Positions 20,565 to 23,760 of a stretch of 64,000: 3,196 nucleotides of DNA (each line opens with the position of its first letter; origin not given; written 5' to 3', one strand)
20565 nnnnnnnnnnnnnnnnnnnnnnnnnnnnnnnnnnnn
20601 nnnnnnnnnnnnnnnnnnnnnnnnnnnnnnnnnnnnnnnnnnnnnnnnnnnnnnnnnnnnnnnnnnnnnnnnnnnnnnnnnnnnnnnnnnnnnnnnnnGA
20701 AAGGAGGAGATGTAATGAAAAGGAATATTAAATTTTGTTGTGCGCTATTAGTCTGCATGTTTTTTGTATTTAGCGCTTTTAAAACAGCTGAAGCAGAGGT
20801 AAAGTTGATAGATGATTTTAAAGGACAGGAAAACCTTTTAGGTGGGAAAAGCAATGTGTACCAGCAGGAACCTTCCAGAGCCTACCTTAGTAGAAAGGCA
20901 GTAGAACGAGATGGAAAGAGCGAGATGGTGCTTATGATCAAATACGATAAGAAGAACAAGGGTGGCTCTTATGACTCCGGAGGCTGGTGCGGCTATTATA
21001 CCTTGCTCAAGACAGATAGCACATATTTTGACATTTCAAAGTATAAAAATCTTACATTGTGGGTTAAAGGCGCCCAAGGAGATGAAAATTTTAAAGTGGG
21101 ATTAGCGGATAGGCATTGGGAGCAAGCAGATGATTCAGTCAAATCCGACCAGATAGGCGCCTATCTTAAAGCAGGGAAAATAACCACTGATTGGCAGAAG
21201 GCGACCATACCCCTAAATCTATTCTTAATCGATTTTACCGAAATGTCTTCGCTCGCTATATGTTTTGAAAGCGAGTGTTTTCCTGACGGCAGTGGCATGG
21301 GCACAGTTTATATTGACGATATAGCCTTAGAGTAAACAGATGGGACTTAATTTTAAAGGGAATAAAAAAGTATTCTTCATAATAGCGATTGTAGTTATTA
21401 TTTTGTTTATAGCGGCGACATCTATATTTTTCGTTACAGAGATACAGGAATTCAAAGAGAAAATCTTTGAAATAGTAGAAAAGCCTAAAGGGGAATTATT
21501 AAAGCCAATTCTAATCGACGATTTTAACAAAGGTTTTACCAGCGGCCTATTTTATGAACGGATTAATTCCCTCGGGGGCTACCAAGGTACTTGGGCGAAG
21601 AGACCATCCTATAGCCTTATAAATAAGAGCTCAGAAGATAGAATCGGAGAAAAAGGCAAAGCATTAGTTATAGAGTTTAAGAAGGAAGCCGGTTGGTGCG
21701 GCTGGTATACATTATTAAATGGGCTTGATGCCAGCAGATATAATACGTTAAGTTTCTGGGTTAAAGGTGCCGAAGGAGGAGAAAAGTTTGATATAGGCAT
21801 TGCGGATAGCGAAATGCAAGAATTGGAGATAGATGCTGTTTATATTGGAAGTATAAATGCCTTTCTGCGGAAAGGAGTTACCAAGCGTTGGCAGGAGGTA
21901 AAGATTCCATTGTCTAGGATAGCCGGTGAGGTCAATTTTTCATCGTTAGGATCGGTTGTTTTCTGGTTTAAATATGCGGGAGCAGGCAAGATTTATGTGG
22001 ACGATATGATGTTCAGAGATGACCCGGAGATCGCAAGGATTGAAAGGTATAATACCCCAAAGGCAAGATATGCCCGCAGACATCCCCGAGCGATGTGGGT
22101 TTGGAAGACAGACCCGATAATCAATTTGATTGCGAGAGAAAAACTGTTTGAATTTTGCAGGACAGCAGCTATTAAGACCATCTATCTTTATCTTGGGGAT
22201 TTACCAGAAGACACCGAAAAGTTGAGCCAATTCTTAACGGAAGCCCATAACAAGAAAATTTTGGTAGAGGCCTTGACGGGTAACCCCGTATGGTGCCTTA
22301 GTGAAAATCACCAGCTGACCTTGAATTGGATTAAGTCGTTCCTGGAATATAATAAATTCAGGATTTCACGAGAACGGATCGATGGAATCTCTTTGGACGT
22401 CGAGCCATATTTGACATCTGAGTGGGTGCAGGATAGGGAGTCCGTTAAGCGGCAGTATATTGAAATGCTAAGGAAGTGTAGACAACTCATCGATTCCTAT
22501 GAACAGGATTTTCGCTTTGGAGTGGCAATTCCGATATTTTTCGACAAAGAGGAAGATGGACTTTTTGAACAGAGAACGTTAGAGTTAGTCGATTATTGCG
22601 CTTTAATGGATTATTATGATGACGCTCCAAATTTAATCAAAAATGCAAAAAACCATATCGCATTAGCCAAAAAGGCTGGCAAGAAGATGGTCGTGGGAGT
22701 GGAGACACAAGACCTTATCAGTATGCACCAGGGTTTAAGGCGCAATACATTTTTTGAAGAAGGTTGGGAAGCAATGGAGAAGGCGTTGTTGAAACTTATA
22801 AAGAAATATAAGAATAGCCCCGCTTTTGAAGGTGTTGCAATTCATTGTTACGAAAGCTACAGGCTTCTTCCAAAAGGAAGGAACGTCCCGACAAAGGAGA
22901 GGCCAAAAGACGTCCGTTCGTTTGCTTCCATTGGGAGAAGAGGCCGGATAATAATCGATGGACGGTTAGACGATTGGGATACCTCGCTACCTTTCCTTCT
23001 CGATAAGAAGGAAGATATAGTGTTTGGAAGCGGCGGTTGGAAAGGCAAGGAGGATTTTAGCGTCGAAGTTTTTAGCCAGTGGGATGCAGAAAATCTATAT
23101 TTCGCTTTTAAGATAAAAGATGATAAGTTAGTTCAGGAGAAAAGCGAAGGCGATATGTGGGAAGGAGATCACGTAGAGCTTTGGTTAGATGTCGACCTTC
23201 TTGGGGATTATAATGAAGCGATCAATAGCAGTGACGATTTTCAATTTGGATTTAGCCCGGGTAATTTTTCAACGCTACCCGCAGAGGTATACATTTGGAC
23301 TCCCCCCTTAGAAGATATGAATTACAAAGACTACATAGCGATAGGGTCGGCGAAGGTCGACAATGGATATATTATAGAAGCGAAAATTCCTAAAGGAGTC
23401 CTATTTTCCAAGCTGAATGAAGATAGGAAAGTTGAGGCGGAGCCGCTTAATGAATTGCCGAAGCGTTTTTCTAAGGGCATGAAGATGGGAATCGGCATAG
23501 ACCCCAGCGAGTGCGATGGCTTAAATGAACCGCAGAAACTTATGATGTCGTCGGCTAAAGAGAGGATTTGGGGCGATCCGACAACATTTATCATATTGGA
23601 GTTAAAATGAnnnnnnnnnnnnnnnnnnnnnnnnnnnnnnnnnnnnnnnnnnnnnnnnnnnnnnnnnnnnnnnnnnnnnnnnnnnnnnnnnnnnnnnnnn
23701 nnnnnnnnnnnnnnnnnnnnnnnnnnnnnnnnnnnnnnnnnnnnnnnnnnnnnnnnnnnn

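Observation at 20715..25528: Expanded paralog family of a CBM11/CIA30-like beta-sandwich domain (at least 8 copies in 7 genes)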

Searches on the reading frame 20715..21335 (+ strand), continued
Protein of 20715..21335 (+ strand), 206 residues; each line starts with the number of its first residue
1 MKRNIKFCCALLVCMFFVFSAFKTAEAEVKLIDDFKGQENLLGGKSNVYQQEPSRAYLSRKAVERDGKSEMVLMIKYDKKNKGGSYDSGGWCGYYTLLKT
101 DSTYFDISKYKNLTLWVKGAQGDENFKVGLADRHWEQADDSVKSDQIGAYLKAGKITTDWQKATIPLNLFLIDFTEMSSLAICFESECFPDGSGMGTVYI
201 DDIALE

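Call 26: fold_search(model_id=the predicted structure, library=pdb)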
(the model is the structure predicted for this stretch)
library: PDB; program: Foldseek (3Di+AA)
matches with E <= 10: 730; with E <= 0.001: 29
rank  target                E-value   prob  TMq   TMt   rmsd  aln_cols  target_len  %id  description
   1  6r3m_A                2.2e-08  1.00  0.60  0.70   3.4       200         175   16  Family 11 Carbohydrate-Binding Module from Clostridium thermocellum in complex with beta-1,3-1,4-mixed-linked tetrasac (released 2020-02-05)
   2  1v0a                  2.3e-08  1.00  0.59  0.70   3.5       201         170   16  Family 11 Carbohydrate-Binding Module of cellulosomal cellulase Lic26A-Cel5E of Clostridium thermocellum (released 2005-01-12)
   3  6r31_A                2.7e-08  1.00  0.60  0.71   3.6       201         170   16  Family 11 Carbohydrate-Binding Module from Clostridium thermocellum in complex with beta-1,3-1,4-mixed-linked tetrasac (released 2020-02-05)
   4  1wmx_A                1.1e-07  1.00  0.55  0.64   3.3       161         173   23  Crystal Structure of Family 30 Carbohydrate Binding Module (released 2004-08-03)
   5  2c24_A                2.0e-07  1.00  0.59  0.68   4.7       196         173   20  FAMILY 30 CARBOHYDRATE-BINDING MODULE OF CELLULOSOMAL CELLULASE CEL9D- CEL44B OF CLOSTRIDIUM THERMOCELLUM (released 2005-11-22)
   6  2c24_B                2.1e-07  1.00  0.60  0.70   4.4       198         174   20  FAMILY 30 CARBOHYDRATE-BINDING MODULE OF CELLULOSOMAL CELLULASE CEL9D- CEL44B OF CLOSTRIDIUM THERMOCELLUM (released 2005-11-22)
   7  1wmx_B                2.1e-07  1.00  0.60  0.64   4.3       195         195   20  Crystal Structure of Family 30 Carbohydrate Binding Module (released 2004-08-03)
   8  7zkq_A                3.8e-07  1.00  0.63  0.60   4.6       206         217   14  Early Pp module assembly intermediate of complex I (released 2022-11-23)
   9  7t7y                  3.8e-07  1.00  0.55  0.71   4.6       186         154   13  The crystal structure of family 8 carbohydrate-binding module from Dictyostelium discoideum complexed with iodine atoms (released 2022-04-20)
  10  1wzx_B                4.5e-07  1.00  0.59  0.68   4.9       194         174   21  Crystal Structure of Family 30 Carbohydrate Binding Module. (released 2005-03-22)
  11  1wzx_A                1.8e-06  1.00  0.54  0.62   3.6       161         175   22  Crystal Structure of Family 30 Carbohydrate Binding Module. (released 2005-03-22)
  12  9cyn_C                3.5e-06  1.00  0.49  0.47   6.6       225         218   12  Flagellar filament sheath protein FlaA1 (released 2026-03-18)
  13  4bq3_B                6.6e-06  1.00  0.54  0.17   4.1       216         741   14  Structural analysis of an exo-beta-agarase (released 2013-08-14)
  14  4bq2_A                1.1e-05  1.00  0.52  0.17   4.5       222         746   13  Structural analysis of an exo-beta-agarase (released 2013-08-14)
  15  9cyn_B                1.2e-05  1.00  0.49  0.48   6.1       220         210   13  Flagellar filament sheath protein FlaA1 (released 2026-03-18)
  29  7k44                  7.9e-04  1.00  0.50  0.32   5.8       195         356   10  SGBP-B from a complex xyloglucan utilization locus in Bacteroides uniformis (released 2021-09-29)
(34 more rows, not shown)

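Call 42: search_protein_families(library=ncbifam, proteins=[window:20715-21335:+], max_evalue=0.001)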
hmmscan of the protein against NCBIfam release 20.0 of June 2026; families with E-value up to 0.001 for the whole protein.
window:20715-21335:+ (206 aa): 0 families

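Call 48: search_solved_structures(query=A3, max_evalue=0.01, show_alignments=4)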
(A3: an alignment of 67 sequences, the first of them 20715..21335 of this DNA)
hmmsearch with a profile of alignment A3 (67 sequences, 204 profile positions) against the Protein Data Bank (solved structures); distinct sequences matched with E-value up to 0.01: 2.
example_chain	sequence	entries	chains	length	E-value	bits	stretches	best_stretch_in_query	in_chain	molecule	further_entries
1wmx_A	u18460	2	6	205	1.8e-09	40.4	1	91-169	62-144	COG3291: FOG: PKD repeat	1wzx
2c24_A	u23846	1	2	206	1.9e-09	40.4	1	91-169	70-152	ENDOGLUCANASE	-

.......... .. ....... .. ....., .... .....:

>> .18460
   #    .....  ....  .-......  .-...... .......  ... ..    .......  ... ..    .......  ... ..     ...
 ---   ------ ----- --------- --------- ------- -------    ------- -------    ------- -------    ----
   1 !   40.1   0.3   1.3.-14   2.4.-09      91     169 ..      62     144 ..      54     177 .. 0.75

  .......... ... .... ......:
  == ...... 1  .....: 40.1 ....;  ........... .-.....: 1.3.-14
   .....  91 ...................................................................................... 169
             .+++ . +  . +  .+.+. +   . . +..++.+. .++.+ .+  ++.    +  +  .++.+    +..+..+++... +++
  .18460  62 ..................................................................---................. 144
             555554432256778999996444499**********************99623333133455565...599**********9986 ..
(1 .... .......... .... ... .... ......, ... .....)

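Call 69: search_protein_families(library=ncbifam, proteins=[L001:12265-13107:+, L001:13123-13692:+, L001:13692-14282:+, L001:14395-15162:+, L001:15168-17072:+, L001:17069-19057:-, L001:19075-20103:-, L001:3528-6461:+], max_evalue=0.0001)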
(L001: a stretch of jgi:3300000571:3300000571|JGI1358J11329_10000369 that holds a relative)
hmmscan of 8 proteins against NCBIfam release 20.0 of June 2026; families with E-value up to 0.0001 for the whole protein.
L001:12265-13107:+ (280 aa): 6 families
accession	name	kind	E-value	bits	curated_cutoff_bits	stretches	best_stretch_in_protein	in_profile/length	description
TIGR00225.1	prc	subfamily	1.6e-06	27.4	218.6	0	140-203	59-122/335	C-terminal processing peptidase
NF045589.1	Cterm_S41_CtpB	exception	3.2e-06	26.1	633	0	234-276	149-191/416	carboxyl-terminal processing protease CtpB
TIGR03900.1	prc_long_Delta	hypoth_equivalog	1.6e-05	23.1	660.95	0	235-274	171-210/973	MXAN_5808 family serine peptidase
NF045588.1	Cterm_S41_CtpA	exception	2.5e-05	23.4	625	0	233-274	142-183/401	carboxyl-terminal processing protease CtpA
NF047433.1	Lepto_7_Nterm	domain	7.6e-05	22.4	43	0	9-65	4-62/63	LA_0442/LA_0875 N-terminal domain-containing protein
NF047503.1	LB_137_fam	subfamily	8e-05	22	200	0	9-62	3-56/288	LB_137 family protein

L001:13123-13692:+ (189 aa): 2 families
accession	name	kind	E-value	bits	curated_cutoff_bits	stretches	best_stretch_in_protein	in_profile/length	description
NF033092.0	HK_WalK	equivalog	1.4e-06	27.2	725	1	47-148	161-259/594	cell wall metabolism sensor histidine kinase WalK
NF007007.0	PRK09470.1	equivalog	9.2e-05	21.5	486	0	62-186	161-282/463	envelope stress sensor histidine kinase CpxA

L001:13692-14282:+ (196 aa): 0 families

L001:14395-15162:+ (255 aa): 8 families
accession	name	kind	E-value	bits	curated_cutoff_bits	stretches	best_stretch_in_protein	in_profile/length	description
NF001684.0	PRK00443.1-4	subfamily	4.6e-108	360.6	326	1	1-243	1-243/260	glucosamine-6-phosphate deaminase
TIGR00502.1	nagB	equivalog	1.9e-100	335.5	236.9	1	1-242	1-248/259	glucosamine-6-phosphate deaminase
NF002557.0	PRK02122.1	subfamily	9.4e-89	298.2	384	1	3-244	31-278/653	glucosamine-6-phosphate deaminase-like protein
NF001685.0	PRK00443.1-5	equivalog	1.5e-72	244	513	1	4-241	4-247/266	glucosamine-6-phosphate deaminase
NF001682.0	PRK00443.1-1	equivalog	5.1e-72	242.4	528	1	1-238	1-231/262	glucosamine-6-phosphate deaminase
NF007291.0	PRK09762.1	equivalog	4.7e-46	157.3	271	1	7-235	10-235/236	galactosamine-6-phosphate isomerase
NF009022.0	PRK12358.1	equivalog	6.9e-39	133.8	247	1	1-241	1-237/239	glucosamine-6-phosphate deaminase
TIGR01198.1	pgl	equivalog_domain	1.6e-21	77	124.45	1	10-240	10-233/234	6-phosphogluconolactonase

L001:15168-17072:+ (634 aa): 1 family
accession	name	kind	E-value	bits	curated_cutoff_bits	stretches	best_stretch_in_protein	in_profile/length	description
NF052502.1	man1P_GTase_Rv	exception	4.5e-05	22.5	440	0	219-304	248-330/352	mannose-1-phosphate guanylyltransferase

L001:17069-19057:- (662 aa): 0 families

L001:19075-20103:- (342 aa): 0 families

L001:3528-6461:+ (977 aa): 2 families
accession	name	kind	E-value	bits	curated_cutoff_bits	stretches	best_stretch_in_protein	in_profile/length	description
NF033484.1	Stp1_PP2C_phos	equivalog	5.1e-30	104.7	230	1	596-828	24-231/232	Stp1/IreP family PP2C-type Ser/Thr phosphatase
NF011149.0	PRK14559.1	equivalog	4e-11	42.4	374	1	601-713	416-520/642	serine/threonine phosphatase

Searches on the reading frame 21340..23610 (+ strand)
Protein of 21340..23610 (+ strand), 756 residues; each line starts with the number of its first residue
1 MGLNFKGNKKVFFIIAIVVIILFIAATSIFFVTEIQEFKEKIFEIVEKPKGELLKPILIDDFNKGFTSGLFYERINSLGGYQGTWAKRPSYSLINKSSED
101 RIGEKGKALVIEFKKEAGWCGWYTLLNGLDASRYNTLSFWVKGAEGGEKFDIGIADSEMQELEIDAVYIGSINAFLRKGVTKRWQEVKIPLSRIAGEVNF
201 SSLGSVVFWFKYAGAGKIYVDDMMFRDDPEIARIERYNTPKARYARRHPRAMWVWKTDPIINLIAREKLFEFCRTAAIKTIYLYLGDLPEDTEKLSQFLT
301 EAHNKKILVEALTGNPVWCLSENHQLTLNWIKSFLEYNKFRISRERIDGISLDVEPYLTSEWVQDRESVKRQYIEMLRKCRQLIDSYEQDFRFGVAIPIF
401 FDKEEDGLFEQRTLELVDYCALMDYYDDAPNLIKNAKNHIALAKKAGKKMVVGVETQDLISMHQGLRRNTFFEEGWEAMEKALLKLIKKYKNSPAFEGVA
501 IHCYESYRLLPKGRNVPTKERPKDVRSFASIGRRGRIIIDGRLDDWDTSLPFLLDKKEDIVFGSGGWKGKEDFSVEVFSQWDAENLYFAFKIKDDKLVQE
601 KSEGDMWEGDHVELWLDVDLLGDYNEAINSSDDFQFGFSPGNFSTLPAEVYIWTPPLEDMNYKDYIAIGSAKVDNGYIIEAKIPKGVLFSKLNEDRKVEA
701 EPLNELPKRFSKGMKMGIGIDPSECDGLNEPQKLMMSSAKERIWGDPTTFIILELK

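Call 4: search_protein_families(library=pfam, proteins=[window:21340-23610:+], max_evalue=0.1)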
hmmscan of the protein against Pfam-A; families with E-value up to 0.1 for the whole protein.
window:21340-23610:+ (756 aa): 3 families
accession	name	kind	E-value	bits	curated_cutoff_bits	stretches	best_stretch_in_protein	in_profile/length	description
PF06452.16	CBM9_1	-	7.6e-14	52.5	23.4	1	569-756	28-183/185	Carbohydrate family 9 binding domain-like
PF21582.3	CBM30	-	5e-07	30.3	27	1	135-198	76-138/170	Carbohydrate binding domain 30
PF03425.19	CBM_11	-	0.00073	20.1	27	1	59-193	15-134/182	Carbohydrate binding domain (family 11)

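Call 21: find_homologous_proteins(query=window:21340-23610:+, max_evalue=0.001)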
Query window:21340-23610:+ (756 aa): 132 proteins with E <= 0.001 among 8000 candidates; the best 120 are listed.
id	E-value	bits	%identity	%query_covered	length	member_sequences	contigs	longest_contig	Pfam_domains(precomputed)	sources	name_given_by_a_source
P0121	0.0e+0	1745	100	100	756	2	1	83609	PF06452.17,PF21582.4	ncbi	ncbi:MAG: sugar-binding protein [Candidatus Omnitrophota bacterium]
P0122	0.0e+0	1069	62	97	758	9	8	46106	PF06452.17,PF21582.4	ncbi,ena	-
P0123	0.0e+0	1049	62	94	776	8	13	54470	PF06452.17,PF21582.4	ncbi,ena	-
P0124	0.0e+0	1044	60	99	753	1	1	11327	PF06452.17,PF21582.4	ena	-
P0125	8.5e-293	991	58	98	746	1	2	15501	PF06452.17,PF21582.4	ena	-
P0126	4.5e-284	963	49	93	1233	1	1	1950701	PF06452.17,PF03425.20,PF21582.4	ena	-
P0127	2.9e-282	957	48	91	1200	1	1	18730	PF06452.17,PF03425.20,PF21582.4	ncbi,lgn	-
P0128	1.8e-279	947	47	98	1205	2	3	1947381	PF06452.17,PF03425.20,PF21582.4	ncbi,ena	-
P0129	1.4e-276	938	47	97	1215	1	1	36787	PF06452.17,PF03425.20,PF21582.4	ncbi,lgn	-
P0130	3.3e-275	933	47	92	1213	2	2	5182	PF06452.17,PF03425.20,PF21582.4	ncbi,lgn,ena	-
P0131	5.8e-274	929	48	93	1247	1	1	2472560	PF06452.17,PF03425.20,PF21582.4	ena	-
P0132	1.5e-272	924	55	94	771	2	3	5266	PF06452.17,PF00704.35,PF21582.4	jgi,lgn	-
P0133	3.1e-272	923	55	93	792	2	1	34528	PF06452.17,PF21582.4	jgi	jgi:hypothetical protein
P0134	6.4e-271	919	55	93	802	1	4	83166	PF06452.17,PF21582.4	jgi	-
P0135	9.9e-271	918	51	100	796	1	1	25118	PF06452.17,PF03425.20,PF21582.4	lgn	-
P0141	9.5e-268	909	54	99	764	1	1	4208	PF06452.17,PF00704.35,PF21582.4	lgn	-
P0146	4.5e-264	896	54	94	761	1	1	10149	PF06452.17,PF00704.35,PF21582.4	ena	-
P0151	4.5e-259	880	51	99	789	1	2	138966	PF06452.17,PF00704.35,PF21582.4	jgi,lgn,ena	-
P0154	7.3e-258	876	54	93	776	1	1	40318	PF06452.17,PF00704.35,PF21582.4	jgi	-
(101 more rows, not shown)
